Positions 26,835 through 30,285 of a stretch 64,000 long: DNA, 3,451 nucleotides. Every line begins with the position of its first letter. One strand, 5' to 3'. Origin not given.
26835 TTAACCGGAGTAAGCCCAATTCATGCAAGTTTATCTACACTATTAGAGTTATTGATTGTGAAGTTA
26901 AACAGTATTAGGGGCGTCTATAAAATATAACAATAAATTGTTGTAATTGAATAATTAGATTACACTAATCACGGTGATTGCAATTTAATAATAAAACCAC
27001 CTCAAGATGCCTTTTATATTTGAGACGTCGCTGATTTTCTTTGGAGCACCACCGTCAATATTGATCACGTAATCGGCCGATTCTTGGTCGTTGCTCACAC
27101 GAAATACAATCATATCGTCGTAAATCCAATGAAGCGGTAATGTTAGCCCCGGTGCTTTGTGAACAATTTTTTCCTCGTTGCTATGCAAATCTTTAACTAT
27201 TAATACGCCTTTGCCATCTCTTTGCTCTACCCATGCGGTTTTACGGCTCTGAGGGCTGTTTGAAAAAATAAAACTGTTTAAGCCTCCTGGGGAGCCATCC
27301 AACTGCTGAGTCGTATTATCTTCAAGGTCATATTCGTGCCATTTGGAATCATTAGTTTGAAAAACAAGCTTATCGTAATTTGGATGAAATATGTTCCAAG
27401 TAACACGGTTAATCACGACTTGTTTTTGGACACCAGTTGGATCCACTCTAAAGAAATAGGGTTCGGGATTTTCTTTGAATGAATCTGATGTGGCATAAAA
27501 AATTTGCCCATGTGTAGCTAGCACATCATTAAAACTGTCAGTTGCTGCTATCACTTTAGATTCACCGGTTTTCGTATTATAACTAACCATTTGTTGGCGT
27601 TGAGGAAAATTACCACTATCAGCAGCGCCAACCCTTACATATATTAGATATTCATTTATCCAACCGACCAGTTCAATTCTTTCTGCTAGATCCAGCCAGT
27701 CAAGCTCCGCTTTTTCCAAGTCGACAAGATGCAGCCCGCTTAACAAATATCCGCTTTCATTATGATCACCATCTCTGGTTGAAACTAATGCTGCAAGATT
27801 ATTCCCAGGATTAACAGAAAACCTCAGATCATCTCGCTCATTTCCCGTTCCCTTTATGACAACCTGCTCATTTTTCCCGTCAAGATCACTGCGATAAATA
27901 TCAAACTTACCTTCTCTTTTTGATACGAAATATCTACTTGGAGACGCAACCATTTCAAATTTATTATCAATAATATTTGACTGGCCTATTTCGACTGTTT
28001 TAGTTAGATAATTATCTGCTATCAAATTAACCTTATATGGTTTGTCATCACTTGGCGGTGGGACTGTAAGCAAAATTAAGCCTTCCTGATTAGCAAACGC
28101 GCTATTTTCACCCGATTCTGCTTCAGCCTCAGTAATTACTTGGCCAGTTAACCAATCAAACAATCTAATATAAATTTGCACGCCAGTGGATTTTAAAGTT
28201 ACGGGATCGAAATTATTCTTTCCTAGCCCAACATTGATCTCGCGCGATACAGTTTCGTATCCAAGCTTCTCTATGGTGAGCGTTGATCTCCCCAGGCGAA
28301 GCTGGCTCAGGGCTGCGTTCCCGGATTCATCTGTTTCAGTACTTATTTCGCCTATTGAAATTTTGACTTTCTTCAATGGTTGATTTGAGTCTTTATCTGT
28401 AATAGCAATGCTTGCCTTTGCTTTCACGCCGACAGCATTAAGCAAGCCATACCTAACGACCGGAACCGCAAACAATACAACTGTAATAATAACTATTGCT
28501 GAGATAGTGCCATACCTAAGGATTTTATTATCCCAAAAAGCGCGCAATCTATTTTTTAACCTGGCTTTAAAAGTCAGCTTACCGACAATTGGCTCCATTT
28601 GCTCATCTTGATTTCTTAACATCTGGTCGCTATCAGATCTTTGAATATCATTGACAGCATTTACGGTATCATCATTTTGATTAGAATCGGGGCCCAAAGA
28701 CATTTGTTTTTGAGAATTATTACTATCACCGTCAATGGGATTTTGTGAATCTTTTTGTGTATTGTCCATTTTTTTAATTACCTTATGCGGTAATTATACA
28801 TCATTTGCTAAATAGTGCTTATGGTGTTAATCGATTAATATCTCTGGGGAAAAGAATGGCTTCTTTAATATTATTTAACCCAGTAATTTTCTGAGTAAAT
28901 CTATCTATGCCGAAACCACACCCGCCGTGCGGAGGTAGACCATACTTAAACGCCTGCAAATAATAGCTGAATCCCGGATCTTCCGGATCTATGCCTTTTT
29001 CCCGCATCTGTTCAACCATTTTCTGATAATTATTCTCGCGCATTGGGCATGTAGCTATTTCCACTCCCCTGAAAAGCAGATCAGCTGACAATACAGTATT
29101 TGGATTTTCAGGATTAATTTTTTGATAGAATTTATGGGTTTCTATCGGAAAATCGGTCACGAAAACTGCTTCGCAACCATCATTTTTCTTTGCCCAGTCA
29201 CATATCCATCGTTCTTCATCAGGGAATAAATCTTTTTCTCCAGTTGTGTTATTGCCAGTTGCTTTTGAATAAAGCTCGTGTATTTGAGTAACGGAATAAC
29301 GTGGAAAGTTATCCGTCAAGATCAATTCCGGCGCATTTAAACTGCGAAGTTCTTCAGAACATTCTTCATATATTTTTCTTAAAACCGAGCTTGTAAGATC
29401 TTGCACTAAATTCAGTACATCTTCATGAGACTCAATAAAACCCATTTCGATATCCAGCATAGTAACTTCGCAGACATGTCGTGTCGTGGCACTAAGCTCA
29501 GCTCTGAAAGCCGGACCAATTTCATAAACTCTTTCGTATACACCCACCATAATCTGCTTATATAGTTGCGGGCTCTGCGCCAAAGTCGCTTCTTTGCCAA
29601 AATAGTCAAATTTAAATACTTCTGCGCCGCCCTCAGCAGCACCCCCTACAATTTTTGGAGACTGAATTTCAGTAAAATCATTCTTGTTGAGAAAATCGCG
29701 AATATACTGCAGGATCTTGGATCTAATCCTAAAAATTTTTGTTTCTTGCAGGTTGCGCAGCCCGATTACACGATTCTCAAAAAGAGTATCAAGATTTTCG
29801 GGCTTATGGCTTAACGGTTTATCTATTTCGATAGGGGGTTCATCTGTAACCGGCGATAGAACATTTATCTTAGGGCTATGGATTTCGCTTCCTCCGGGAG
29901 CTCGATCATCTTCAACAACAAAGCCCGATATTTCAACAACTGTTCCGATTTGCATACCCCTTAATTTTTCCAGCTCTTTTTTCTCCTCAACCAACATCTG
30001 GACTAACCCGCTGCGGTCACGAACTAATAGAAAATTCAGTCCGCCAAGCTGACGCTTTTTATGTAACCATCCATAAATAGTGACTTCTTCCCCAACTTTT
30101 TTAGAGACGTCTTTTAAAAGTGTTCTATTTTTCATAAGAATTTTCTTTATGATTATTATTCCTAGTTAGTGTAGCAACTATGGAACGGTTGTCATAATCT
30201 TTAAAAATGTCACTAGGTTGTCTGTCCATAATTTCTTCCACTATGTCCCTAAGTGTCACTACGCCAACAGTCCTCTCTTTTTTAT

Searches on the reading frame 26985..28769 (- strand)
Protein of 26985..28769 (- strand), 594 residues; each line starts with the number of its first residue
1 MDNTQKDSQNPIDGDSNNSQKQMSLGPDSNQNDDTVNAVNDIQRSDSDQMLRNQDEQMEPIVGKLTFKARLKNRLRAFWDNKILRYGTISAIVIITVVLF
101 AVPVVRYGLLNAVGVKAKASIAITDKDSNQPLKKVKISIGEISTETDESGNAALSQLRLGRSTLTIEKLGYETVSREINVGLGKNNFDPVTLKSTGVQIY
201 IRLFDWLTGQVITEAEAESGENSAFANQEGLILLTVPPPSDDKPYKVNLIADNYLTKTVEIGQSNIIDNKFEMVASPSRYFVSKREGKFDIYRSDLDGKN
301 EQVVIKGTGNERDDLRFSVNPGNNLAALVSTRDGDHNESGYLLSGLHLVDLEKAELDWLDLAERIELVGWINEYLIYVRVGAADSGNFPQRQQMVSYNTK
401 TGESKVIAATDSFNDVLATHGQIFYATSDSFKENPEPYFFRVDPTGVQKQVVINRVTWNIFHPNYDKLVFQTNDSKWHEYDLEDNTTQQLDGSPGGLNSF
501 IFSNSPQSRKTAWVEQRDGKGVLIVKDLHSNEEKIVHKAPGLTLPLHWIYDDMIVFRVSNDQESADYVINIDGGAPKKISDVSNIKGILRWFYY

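Call 25: search_protein_families(library=ncbifam, proteins=[window:26985-28769:-], max_evalue=0.00001)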
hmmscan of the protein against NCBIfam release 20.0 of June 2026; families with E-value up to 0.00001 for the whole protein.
window:26985-28769:- (594 aa): 1 family
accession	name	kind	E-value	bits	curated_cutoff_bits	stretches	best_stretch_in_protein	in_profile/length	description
TIGR02800.1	propeller_TolB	equivalog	4.1e-07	29.3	343.15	0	505-585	199-280/418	Tol-Pal system beta propeller repeat protein TolB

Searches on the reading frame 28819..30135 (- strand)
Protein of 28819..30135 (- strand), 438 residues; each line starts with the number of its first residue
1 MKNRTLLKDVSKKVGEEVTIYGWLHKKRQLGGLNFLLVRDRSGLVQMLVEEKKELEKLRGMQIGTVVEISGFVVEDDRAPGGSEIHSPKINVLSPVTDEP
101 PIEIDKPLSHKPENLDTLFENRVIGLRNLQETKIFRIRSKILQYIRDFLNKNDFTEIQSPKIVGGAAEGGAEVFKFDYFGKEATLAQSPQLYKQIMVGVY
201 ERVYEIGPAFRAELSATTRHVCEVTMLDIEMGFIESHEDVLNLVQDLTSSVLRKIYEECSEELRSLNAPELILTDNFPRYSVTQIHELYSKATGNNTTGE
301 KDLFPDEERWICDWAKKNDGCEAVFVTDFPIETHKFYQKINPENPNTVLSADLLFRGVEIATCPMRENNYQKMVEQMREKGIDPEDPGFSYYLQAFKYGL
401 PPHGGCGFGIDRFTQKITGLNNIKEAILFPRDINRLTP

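Call 25: search_protein_families(library=ncbifam, proteins=[window:28819-30135:-], max_evalue=0.00001)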
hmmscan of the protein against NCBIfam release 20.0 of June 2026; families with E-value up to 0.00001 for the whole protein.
window:28819-30135:- (438 aa): 17 families
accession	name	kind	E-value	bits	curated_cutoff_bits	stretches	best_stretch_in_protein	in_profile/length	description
NF003483.0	PRK05159.1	equivalog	9.5e-145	482.8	353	1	2-438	3-438/438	aspartate--tRNA(Asn) ligase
TIGR00458.1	aspS_nondisc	equivalog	3.1e-112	375.7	368.4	1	12-438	9-428/428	aspartate--tRNA(Asn) ligase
NF003037.0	PRK03932.1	equivalog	7.8e-87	292.1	414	1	10-437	11-450/451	asparagine--tRNA ligase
TIGR00457.1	asnS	equivalog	3.4e-81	273.4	342.6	1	5-436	6-453/455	asparagine--tRNA ligase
TIGR00459.1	aspS_bact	equivalog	4.7e-59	200.2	373.85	2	6-257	6-262/586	aspartate--tRNA ligase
NF001750.0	PRK00476.1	equivalog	5.2e-59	200.1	443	2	11-258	14-268/590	aspartate--tRNA ligase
NF001756.1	PRK00484.1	subfamily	8.3e-44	150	468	2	9-290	45-322/488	lysine--tRNA ligase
NF005052.0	PRK06462.1-1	equivalog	8.5e-44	150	368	1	130-431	44-345/353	asparagine synthetase A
TIGR00499.1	lysS_bact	equivalog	1e-37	129.9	427.6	1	9-430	47-490/496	lysine--tRNA ligase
NF005054.0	PRK06462.1-4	equivalog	3.3e-33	115.1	309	1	126-431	16-310/318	asparagine synthetase A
NF002821.0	PRK02983.1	equivalog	3.1e-29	101.6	742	2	5-302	649-945/1102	bifunctional lysylphosphatidylglycerol synthetase/lysine--tRNA ligase LysX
NF009460.0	PRK12820.1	equivalog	1.3e-26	93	1379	2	120-250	158-289/723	bifunctional aspartyl-tRNA synthetase/aspartyl/glutamyl-tRNA amidotransferase subunit C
NF009101.0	PRK12445.1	subfamily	1e-23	83.7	1026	2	16-251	66-301/505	lysine--tRNA ligase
TIGR00462.1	genX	equivalog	5.5e-16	58.9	286.9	1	137-429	3-304/304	EF-P lysine aminoacylase EpmA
NF006828.0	PRK09350.1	equivalog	8e-15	54.9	264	1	133-432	14-323/325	elongation factor P--(R)-beta-lysine ligase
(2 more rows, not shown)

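Call 26: find_homologous_proteins(query=window:28819-30135:-, max_evalue=1e-50)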
Query window:28819-30135:- (438 aa): 7996 proteins with E <= 1e-50 among 8000 candidates; the best 120 are listed.
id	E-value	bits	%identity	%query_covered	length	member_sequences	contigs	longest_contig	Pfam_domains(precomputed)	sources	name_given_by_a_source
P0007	3.4e-297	1003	100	100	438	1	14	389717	PF01336.32,PF00152.26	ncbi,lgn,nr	ncbi:aspartate--tRNA(Asn) ligase [Candidatus Saccharibacteria bacterium CPR2]|nr:aspartate--tRNA(Asn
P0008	1.1e-220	751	72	100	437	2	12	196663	PF01336.32,PF00152.26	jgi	jgi:nondiscriminating aspartyl-tRNA synthetase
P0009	7.4e-220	748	73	100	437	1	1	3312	PF01336.32,PF00152.26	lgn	-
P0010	5.1e-218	742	73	100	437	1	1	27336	PF01336.32,PF00152.26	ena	-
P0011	8.9e-218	742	71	99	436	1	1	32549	PF01336.32,PF00152.26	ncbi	-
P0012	2.3e-217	740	71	99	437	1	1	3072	PF01336.32,PF00152.26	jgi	jgi:nondiscriminating aspartyl-tRNA synthetase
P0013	3.9e-217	739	71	100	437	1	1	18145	PF01336.32,PF00152.26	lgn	-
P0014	1.4e-216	738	72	100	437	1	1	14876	PF01336.32,PF00152.26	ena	-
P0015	3.4e-216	736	71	100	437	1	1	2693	PF01336.32,PF00152.26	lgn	-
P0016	1.0e-215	735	71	99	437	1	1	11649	PF01336.32,PF00152.26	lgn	-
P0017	1.3e-215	734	72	99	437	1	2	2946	PF01336.32,PF00152.26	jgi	jgi:nondiscriminating aspartyl-tRNA synthetase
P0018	3.8e-215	733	71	99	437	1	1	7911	PF01336.32,PF00152.26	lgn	-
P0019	6.3e-215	732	72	99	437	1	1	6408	PF01336.32,PF00152.26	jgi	jgi:nondiscriminating aspartyl-tRNA synthetase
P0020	6.3e-215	732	71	99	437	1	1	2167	PF01336.32,PF00152.26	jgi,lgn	-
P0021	1.0e-214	731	72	99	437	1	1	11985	PF01336.32,PF00152.26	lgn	-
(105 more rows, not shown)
